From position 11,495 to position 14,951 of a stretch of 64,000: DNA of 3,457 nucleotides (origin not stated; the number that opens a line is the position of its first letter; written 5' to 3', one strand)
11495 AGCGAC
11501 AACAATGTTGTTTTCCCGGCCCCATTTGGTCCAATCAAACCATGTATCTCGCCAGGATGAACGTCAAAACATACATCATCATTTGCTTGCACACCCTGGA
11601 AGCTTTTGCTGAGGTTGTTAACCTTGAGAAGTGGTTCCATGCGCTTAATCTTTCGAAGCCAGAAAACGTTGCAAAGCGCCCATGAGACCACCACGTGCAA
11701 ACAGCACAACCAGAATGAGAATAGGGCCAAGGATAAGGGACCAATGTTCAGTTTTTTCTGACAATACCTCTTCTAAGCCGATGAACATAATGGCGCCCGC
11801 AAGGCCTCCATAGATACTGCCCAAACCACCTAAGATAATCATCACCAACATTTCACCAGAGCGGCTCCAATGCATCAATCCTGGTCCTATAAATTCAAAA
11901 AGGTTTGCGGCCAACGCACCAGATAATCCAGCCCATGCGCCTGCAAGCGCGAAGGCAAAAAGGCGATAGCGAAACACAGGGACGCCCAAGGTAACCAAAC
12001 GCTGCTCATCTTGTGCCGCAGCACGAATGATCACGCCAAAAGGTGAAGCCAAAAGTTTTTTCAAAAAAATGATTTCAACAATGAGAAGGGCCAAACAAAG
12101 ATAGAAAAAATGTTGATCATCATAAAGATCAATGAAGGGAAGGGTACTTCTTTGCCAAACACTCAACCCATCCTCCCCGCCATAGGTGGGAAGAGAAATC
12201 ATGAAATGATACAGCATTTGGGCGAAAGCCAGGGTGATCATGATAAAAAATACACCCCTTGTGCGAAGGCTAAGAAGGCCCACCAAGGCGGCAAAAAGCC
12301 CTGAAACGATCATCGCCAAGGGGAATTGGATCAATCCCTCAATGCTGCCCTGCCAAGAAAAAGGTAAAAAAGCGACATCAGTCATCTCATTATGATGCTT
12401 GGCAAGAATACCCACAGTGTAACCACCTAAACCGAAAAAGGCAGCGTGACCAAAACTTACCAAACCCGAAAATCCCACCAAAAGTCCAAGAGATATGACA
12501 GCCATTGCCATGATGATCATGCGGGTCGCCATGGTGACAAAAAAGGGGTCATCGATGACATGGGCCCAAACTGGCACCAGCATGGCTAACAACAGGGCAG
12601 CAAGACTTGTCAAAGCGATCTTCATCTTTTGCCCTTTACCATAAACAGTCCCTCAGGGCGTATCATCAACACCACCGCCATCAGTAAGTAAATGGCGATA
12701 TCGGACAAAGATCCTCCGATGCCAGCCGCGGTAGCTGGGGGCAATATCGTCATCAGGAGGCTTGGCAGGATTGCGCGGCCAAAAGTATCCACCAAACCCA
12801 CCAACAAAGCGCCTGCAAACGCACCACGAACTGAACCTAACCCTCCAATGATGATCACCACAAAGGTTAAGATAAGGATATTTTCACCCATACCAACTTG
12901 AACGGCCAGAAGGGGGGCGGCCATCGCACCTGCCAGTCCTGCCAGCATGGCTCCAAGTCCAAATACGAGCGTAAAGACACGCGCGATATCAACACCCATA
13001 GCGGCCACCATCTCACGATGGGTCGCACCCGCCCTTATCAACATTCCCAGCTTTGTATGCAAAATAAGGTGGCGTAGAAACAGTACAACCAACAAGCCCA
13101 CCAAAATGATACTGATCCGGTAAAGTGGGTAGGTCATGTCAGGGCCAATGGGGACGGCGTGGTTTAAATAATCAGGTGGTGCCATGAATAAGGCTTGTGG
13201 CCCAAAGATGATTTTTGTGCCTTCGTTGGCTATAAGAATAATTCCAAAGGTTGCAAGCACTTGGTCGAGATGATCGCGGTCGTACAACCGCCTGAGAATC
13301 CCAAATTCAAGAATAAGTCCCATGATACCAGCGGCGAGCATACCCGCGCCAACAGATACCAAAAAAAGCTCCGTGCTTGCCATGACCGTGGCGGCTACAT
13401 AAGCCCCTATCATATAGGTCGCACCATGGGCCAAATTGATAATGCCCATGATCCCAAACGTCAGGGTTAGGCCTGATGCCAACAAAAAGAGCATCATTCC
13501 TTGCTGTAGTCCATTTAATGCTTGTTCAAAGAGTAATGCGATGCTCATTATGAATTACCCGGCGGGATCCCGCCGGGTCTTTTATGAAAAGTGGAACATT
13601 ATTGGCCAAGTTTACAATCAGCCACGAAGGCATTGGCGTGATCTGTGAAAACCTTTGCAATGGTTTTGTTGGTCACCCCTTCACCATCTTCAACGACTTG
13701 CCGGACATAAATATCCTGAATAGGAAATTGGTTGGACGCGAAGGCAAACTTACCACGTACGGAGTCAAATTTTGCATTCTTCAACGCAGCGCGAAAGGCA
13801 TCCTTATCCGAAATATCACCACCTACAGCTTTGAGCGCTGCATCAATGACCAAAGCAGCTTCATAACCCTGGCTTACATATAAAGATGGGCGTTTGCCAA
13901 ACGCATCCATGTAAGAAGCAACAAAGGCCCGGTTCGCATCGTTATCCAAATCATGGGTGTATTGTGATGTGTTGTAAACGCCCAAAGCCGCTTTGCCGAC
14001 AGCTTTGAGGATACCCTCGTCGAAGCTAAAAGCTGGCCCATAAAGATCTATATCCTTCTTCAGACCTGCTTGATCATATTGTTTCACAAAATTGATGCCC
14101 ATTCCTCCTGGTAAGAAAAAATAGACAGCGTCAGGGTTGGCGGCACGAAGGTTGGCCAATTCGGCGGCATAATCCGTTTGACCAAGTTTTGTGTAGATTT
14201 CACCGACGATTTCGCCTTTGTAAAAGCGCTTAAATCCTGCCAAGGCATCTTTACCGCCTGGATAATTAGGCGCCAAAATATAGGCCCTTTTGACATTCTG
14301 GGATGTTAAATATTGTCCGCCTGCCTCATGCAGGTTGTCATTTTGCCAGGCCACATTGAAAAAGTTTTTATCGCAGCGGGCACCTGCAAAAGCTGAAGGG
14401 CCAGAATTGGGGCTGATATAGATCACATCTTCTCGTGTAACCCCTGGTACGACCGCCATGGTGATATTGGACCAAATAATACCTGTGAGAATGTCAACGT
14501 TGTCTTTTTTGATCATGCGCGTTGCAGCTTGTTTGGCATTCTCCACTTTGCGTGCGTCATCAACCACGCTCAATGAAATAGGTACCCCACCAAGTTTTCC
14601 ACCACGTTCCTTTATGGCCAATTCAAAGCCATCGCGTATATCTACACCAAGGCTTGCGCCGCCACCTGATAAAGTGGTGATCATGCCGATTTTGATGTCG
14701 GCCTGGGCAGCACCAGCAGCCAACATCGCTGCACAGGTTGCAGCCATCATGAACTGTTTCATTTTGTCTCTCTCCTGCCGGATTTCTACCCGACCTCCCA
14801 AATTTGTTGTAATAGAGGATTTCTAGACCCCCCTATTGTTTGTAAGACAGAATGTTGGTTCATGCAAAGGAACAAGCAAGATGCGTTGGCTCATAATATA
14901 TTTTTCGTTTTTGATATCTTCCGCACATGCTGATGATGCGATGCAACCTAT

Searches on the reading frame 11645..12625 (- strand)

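Call 68: search_protein_families(library=pfam, proteins=[window:11645-12625:-], max_evalue=0.000001)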
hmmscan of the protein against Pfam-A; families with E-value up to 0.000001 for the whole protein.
window:11645-12625:- (326 aa): 1 family
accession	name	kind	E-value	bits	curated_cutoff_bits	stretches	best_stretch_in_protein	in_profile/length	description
PF02653.21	BPD_transp_2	-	3.8e-34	118.5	26.8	1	30-307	3-269/269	Branched-chain amino acid transport system / permease component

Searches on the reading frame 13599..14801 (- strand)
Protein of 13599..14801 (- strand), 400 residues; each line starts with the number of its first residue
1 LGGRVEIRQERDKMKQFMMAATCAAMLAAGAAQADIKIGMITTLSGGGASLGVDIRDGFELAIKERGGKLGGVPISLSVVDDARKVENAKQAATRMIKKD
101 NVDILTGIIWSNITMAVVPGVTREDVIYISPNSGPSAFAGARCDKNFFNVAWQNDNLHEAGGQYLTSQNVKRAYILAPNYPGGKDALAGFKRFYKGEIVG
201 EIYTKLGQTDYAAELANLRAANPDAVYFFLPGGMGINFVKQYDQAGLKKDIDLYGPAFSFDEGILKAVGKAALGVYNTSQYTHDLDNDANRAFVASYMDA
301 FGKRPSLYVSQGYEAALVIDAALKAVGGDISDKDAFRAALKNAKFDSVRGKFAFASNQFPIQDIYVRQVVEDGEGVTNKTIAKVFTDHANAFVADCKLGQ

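Call 68: search_protein_families(library=pfam, proteins=[window:13599-14801:-], max_evalue=0.000001)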
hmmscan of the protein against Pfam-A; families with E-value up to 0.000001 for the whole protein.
window:13599-14801:- (400 aa): 2 families
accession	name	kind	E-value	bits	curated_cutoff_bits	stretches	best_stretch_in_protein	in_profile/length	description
PF13458.12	Peripla_BP_6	-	4e-85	286.9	31.7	1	36-373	2-342/343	Periplasmic binding protein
PF13433.12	Peripla_BP_5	-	1.7e-28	100.2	27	1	36-374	1-341/363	Periplasmic binding protein domain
